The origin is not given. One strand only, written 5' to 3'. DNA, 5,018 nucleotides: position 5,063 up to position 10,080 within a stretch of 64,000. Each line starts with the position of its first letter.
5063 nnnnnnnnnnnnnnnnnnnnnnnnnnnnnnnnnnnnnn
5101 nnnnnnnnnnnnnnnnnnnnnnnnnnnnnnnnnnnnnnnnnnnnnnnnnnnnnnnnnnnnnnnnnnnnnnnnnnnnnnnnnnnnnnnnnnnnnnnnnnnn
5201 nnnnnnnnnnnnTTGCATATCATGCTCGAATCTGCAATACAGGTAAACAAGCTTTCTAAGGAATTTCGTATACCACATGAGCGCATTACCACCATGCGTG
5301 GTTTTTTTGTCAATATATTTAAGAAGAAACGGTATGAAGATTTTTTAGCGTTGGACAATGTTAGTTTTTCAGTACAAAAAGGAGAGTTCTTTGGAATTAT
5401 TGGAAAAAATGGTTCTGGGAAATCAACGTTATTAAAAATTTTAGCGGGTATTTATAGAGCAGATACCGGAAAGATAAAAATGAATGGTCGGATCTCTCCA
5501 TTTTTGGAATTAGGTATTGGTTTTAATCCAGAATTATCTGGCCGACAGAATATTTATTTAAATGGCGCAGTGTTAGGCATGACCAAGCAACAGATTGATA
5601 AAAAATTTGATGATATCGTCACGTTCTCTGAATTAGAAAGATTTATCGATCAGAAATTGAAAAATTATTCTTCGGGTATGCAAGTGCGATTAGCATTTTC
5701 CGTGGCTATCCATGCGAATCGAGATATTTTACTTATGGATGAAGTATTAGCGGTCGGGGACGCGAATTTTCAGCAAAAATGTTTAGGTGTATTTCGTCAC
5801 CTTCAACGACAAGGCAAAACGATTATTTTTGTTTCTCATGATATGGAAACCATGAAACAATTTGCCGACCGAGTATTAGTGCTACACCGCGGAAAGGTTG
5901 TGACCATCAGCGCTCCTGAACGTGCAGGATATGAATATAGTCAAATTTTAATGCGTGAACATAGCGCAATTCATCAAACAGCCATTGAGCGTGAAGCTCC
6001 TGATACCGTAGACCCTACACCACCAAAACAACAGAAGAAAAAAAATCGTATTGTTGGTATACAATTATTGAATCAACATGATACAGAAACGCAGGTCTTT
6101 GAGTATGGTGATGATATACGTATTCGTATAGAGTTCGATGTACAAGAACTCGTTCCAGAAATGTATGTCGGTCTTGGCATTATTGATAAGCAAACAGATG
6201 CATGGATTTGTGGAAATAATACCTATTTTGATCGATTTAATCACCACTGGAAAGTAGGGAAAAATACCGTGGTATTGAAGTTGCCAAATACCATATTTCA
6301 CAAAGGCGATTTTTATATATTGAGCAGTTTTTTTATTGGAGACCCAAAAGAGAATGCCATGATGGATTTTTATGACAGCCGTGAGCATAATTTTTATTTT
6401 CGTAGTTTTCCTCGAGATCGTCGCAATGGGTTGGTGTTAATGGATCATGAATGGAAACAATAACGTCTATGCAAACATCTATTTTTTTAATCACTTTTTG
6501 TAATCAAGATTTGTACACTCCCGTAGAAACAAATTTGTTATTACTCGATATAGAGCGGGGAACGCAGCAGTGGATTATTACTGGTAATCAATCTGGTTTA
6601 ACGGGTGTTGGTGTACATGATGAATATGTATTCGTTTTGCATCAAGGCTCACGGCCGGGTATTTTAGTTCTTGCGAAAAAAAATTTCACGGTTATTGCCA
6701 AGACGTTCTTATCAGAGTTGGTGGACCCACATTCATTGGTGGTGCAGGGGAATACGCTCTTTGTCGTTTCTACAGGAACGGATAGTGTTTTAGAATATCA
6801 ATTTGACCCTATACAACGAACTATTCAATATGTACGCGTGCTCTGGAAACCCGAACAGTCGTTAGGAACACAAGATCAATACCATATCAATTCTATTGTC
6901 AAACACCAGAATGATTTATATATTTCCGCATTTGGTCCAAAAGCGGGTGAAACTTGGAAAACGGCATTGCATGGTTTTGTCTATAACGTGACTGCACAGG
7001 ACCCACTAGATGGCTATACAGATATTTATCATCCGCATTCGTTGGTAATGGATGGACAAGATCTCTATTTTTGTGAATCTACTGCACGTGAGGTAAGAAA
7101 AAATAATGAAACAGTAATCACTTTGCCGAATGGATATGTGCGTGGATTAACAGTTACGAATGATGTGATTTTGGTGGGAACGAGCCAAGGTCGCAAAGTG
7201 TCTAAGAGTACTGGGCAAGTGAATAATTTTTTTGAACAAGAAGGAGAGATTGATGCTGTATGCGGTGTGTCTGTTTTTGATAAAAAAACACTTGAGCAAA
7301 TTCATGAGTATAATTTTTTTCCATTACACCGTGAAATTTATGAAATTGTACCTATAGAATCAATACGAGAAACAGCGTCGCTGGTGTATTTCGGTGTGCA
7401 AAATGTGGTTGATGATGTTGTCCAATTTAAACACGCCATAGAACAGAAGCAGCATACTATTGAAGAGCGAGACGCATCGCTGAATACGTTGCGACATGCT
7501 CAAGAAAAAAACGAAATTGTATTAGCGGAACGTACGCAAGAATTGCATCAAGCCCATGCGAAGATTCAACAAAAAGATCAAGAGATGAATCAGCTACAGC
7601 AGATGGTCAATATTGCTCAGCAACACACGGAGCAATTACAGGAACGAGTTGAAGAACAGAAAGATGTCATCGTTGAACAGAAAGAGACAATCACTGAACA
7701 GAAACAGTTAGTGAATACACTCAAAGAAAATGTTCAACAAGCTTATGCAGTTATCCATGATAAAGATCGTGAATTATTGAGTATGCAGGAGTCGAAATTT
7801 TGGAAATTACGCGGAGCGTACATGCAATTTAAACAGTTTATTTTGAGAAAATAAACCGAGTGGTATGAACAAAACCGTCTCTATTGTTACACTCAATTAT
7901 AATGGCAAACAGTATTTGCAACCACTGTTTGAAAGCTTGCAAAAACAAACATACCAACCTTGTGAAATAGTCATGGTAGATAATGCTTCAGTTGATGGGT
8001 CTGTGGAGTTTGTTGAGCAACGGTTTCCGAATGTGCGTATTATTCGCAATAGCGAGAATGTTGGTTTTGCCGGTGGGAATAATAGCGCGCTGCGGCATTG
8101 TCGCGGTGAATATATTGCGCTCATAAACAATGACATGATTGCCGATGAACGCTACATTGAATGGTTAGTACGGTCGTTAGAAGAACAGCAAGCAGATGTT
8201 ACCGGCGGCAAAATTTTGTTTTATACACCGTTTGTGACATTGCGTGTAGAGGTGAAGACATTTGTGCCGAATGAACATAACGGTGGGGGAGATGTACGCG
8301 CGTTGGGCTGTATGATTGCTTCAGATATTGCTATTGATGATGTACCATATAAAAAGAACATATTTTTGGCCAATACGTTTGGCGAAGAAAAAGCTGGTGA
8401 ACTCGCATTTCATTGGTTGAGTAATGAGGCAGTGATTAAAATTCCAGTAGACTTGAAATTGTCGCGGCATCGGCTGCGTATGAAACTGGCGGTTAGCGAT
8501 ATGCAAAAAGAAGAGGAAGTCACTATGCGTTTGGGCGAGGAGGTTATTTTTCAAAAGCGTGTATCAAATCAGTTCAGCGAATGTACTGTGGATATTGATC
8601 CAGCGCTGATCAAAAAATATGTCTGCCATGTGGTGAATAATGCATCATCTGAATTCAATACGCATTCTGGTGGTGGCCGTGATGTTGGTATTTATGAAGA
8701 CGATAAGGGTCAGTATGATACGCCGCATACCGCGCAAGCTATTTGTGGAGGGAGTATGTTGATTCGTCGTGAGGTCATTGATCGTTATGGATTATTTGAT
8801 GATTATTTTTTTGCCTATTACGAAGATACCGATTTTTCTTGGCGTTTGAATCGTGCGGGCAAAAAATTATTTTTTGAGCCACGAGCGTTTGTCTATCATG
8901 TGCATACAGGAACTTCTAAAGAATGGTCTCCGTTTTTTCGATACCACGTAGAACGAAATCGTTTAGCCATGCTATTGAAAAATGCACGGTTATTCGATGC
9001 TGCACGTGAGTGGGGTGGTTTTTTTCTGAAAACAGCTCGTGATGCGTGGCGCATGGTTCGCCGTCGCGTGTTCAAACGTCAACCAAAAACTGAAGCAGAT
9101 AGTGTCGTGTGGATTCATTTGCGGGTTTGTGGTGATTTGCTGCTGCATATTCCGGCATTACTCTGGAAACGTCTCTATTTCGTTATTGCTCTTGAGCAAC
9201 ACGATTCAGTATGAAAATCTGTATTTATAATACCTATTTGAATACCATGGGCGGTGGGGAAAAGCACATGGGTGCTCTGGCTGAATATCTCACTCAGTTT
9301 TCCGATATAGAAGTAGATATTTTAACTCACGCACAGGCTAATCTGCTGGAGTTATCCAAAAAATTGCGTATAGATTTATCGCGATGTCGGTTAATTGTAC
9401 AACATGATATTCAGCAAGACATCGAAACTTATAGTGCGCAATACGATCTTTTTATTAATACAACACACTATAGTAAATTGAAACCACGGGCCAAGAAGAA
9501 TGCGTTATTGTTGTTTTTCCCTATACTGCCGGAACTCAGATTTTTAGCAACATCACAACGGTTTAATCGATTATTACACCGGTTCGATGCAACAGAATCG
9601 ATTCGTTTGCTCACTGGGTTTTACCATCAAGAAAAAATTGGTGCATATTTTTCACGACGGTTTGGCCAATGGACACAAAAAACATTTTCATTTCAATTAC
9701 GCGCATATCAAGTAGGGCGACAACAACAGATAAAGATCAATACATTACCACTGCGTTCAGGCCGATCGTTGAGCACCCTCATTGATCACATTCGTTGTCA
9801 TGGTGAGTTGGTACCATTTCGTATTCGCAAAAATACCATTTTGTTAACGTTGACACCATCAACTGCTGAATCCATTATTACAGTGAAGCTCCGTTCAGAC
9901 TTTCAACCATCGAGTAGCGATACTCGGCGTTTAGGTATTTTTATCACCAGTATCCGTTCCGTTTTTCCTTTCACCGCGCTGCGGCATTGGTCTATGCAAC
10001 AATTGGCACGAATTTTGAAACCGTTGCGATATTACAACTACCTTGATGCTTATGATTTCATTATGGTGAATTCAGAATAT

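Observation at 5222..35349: A 30-kb contiguous envelope-glycan super-locus with three separate polyprenyl-phosphate-sugar loading enzymes, two GtrA proteins and five GT-C proteins, but no Wzx/Wzy/O-antigen ligase or initiating phosphoglycosyltransferase in view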

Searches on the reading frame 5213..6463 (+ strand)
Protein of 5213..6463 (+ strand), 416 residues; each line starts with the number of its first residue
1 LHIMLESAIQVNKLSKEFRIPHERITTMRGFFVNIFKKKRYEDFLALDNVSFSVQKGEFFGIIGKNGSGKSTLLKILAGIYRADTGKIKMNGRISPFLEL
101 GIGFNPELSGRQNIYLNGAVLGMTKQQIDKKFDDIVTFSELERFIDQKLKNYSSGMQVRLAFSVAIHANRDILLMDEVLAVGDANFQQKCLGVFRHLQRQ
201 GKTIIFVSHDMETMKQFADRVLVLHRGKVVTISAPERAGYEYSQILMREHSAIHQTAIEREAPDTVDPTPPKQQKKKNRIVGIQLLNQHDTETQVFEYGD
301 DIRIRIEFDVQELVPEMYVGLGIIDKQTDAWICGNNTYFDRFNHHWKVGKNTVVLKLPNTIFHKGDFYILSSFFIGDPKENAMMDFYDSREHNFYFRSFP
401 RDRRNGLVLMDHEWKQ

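Call 4: search_protein_families(library=pfam, proteins=[window:5213-6463:+], max_evalue=0.01)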
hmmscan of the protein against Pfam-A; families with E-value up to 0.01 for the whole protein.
window:5213-6463:+ (416 aa): 6 families
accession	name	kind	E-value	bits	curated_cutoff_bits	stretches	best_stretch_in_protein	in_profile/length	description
PF00005.33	ABC_tran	-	2.3e-22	80.5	25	1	47-178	1-135/137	ABC transporter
PF14524.12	Wzt_C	-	5.1e-10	39.9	30.4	1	275-408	7-141/143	Wzt C-terminal domain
PF13304.12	AAA_21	-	4.9e-09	37.1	27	1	59-102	1-44/304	AAA domain, putative AbiEii toxin, Type IV TA system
PF02463.25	SMC_N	-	0.00012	22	40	0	57-75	24-42/220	RecF/RecN/SMC N terminal domain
PF13555.12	AAA_29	-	0.0012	19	27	1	50-74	15-39/61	P-loop containing region of AAA domain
PF13175.12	AAA_15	-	0.0034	17.5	32.1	1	59-82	25-48/374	AAA ATPase domain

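Call 13: find_encoding_contigs(protein=window:5222-6463:+, flank=10000, max_places=6)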
Protein window:5222-6463:+ (413 aa): 1 contig read that carries it; 1 place shown.
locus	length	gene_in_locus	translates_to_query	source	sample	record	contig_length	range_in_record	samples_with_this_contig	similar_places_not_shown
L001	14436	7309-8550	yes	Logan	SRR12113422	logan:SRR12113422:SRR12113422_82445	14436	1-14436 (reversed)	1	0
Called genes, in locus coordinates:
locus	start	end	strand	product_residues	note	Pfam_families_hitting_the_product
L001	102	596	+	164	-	PF04229:GrpB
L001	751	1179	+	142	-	-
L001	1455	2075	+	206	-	PF01726:LexA_DNA_bind, PF00717:Peptidase_S24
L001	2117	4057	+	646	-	PF13588:HSDR_N_2, PF02384:N6_Mtase, PF07669:Eco57I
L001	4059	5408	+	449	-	-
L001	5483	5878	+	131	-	-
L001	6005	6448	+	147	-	PF06271:RDD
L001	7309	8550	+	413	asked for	PF00005:ABC_tran, PF13304:AAA_21 (weak), PF14524:Wzt_C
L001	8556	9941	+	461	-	PF16261:DUF4915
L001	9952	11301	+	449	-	PF00535:Glycos_transf_2, PF13641:Glyco_tranf_2_3, PF13632:Glyco_trans_2_3 (weak)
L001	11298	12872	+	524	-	PF13439:Glyco_transf_4 (faint), PF00534:Glycos_transf_1, PF13692:Glyco_trans_1_4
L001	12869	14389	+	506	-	PF00535:Glycos_transf_2, PF10111:Glyco_tranf_2_2, PF13641:Glyco_tranf_2_3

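Call 14: search_protein_families(library=ncbifam, proteins=[window:5222-6463:+], max_evalue=0.001)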
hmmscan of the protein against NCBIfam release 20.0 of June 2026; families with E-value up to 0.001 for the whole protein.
window:5222-6463:+ (413 aa): 187 families (the best 25 are shown)
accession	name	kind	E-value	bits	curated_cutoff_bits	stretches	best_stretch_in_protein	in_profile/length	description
NF010065.0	PRK13545.1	equivalog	1.7e-55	188.8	538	1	6-229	5-224/549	teichoic acids export protein ATP-binding subunit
NF010066.0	PRK13546.1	equivalog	5.2e-51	173.5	320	1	4-239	3-234/264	teichoic acids export ABC transporter ATP-binding subunit TagH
NF050108.1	galactan_ABC_ATP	equivalog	2.3e-50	171.1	400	1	42-228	43-229/244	galactan export ABC transporter ATP-binding subunit Wzt/RfbE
TIGR01188.1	drrA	subfamily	7.2e-39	133.8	312.45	2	104-313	80-271/302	daunorubicin resistance ABC transporter, ATP-binding protein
TIGR04521.1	ECF_ATPase_2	equivalog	2.2e-33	115.5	330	2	115-235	110-232/279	energy-coupling factor transporter ATPase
TIGR04520.1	ECF_ATPase_1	equivalog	7.5e-31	107.5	315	2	119-234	107-222/269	energy-coupling factor transporter ATPase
TIGR00968.1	3a0106s01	subfamily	2.7e-30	105.6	342.75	1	35-234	7-217/237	sulfate ABC transporter ATP-binding protein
NF010060.0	PRK13537.1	equivalog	2.7e-30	105.4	521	1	35-233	22-231/314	nodulation factor ABC transporter ATP-binding protein NodI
NF033858.1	ABC2_perm_RbbA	equivalog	2.7e-30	105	1050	1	36-240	274-489/909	ribosome-associated ATPase/putative transporter RbbA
NF041861.1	YtfR_transport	equivalog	2e-29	102.4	850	1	36-231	9-220/492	galactofuranose ABC transporter, ATP-binding protein YtfR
TIGR03265.1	PhnT2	equivalog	2.3e-29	102.7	457.7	1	35-234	11-221/353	putative 2-aminoethylphosphonate ABC transporter ATP-binding protein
NF006987.0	PRK09452.1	equivalog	8.2e-29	100.4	482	1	35-240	24-239/378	spermidine/putrescine ABC transporter ATP-binding protein PotA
TIGR01186.1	proV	subfamily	3.4e-28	98.8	326.6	1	42-289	7-274/363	betaine/proline/choline family ABC transporter ATP-binding protein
NF010059.0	PRK13536.1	equivalog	3.7e-28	98.3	549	1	35-233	50-259/342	nodulation factor ABC transporter ATP-binding protein NodI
NF040933.2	ABC_arch_GlcV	equivalog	4e-28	98.3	450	2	103-233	96-227/357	glucose ABC transporter ATP-binding protein GlcV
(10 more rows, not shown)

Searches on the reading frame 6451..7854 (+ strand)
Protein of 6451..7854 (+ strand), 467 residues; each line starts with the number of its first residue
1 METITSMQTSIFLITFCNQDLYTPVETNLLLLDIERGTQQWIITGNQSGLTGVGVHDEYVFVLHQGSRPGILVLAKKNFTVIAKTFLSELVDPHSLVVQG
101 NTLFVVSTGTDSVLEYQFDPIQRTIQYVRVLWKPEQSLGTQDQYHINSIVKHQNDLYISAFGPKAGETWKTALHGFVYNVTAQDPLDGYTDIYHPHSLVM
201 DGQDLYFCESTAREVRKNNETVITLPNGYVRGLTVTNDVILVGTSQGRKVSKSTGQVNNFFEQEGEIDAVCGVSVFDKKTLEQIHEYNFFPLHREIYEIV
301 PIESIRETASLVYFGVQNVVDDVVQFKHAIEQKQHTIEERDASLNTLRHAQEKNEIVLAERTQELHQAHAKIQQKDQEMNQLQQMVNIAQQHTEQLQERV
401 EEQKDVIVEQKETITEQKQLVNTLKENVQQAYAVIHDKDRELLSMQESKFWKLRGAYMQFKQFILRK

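Call 4: search_protein_families(library=pfam, proteins=[window:6451-7854:+], max_evalue=0.01)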
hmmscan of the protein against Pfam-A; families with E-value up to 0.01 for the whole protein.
window:6451-7854:+ (467 aa): 2 families
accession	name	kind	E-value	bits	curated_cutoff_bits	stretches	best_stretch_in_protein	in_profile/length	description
PF16261.11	DUF4915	-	4.7e-17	62.6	35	1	78-308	84-313/316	Domain of unknown function (DUF4915)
PF06785.16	UPF0242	-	0.0058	17.1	33.5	1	327-443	67-174/194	Uncharacterised protein family (UPF0242) N-terminus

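Call 93: search_protein_families(library=ncbifam, proteins=[window:6451-7854:+], max_evalue=1e-10)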
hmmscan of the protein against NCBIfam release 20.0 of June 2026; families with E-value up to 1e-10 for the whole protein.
window:6451-7854:+ (467 aa): 1 family
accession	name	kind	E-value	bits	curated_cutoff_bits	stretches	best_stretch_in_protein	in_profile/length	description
TIGR03032.1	TIGR03032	hypoth_equivalog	1.8e-14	53.5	251.5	1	81-310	93-321/335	TIGR03032 family protein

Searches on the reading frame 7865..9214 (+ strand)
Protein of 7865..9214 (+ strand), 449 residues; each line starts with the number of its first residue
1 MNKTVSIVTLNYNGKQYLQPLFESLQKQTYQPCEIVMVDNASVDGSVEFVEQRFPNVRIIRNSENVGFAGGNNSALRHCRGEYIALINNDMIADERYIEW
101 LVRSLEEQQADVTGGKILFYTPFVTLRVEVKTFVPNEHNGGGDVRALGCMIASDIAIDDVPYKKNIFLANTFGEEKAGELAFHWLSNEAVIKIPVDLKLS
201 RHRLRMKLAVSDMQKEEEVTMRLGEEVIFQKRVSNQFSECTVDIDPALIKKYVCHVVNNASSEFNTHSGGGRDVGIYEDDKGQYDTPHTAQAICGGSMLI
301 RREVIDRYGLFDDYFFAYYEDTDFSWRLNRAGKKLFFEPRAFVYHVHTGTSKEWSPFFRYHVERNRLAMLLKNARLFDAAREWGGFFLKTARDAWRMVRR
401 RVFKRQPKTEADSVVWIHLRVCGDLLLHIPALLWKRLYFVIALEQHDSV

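Call 4: search_protein_families(library=pfam, proteins=[window:7865-9214:+], max_evalue=0.01)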
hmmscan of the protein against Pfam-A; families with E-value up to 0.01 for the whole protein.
window:7865-9214:+ (449 aa): 5 families
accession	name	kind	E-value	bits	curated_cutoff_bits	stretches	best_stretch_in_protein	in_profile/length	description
PF00535.33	Glycos_transf_2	-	4.5e-28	98.7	23.3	1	6-130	1-128/168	Glycosyl transferase family 2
PF13641.12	Glyco_tranf_2_3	-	1.1e-16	62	27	2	5-115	3-121/230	Glycosyltransferase like family 2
PF13632.12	Glyco_trans_2_3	-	8e-07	29.5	27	1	283-359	62-134/198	Glycosyl transferase family group 2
PF10111.15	Glyco_tranf_2_2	-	6.7e-05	22.9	27.3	0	291-361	161-232/276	Glycosyltransferase like family 2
PF13506.12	Glyco_transf_21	-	0.0055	16.6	21.7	0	291-358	100-166/174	Glycosyl transferase family 21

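Call 93: search_protein_families(library=ncbifam, proteins=[window:7865-9214:+], max_evalue=1e-10)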
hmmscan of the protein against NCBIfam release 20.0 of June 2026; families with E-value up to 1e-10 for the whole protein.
window:7865-9214:+ (449 aa): 8 families
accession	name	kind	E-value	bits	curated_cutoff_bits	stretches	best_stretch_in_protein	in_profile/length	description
TIGR03965.1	mycofact_glyco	equivalog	4.3e-20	72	280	0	3-118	74-192/467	mycofactocin biosynthesis glycosyltransferase MftF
NF041875.1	EPS_EpsD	equivalog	1.3e-19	70.7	370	1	5-118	1-117/325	exopolysaccharide biosynthesis glycosyltransferase EpsD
TIGR03937.1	PgaC_IcaA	equivalog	7.8e-17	61.3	422.3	1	3-113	45-160/407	poly-beta-1,6-N-acetyl-D-glucosamine synthase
TIGR01556.1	rhamnosyltran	subfamily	3e-16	59.4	200.55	0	292-374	148-240/281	rhamnosyltransferase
NF007482.0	PRK10073.1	equivalog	7.8e-15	54.7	423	1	3-113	6-118/334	glycosyltransferase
NF041394.1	GtaseAglG_Halo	equivalog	2.3e-14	53.4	440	1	5-118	3-120/304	glucosyl-dolichyl phosphate glucuronosyltransferase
NF047683.1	TeichurnBiosyTuaG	equivalog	1.8e-13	50.7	400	1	3-99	6-105/252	teichuronic acid biosynthesis protein TuaG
NF053739.1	GlytfEpsEBac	equivalog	6e-13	48.4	450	1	5-119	3-122/265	glycosyltransferase EpsE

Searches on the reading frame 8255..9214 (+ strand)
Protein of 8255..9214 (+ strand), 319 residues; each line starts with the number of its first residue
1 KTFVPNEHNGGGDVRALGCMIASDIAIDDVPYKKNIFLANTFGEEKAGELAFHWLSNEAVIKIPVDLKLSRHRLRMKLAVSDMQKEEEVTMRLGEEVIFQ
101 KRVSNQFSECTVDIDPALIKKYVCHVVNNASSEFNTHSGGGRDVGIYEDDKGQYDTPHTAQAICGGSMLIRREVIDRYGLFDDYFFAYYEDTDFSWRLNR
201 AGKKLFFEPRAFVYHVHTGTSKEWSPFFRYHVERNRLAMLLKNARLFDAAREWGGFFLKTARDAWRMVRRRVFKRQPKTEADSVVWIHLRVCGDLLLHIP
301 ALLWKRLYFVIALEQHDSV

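Call 87: search_protein_families(library=pfam, proteins=[window:8255-9214:+], max_evalue=1)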
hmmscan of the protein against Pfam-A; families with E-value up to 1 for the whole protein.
window:8255-9214:+ (319 aa): 5 families
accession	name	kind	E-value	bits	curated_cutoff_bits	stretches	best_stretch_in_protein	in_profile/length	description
PF13632.12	Glyco_trans_2_3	-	6.4e-07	29.8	27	1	153-229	62-134/198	Glycosyl transferase family group 2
PF13641.12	Glyco_tranf_2_3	-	0.00034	21.1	27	1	161-221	155-217/230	Glycosyltransferase like family 2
PF10111.15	Glyco_tranf_2_2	-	0.0064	16.4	27.3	1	160-231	160-232/276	Glycosyltransferase like family 2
PF18455.6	GBR2_CC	-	0.0085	16.4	25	1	71-93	17-38/39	Gamma-aminobutyric acid type B receptor subunit 2 coiled-coil domain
PF13506.12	Glyco_transf_21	-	0.016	15.2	21.7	1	161-228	100-166/174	Glycosyl transferase family 21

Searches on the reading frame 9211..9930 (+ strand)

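Call 87: search_protein_families(library=pfam, proteins=[window:9211-9930:+], max_evalue=1)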
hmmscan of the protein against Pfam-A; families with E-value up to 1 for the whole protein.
window:9211-9930:+ (240 aa): 1 family
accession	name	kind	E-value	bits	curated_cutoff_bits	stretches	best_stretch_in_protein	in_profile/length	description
PF13439.12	Glyco_transf_4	-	0.13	12.7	28.5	1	13-50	1-37/170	Glycosyltransferase Family 4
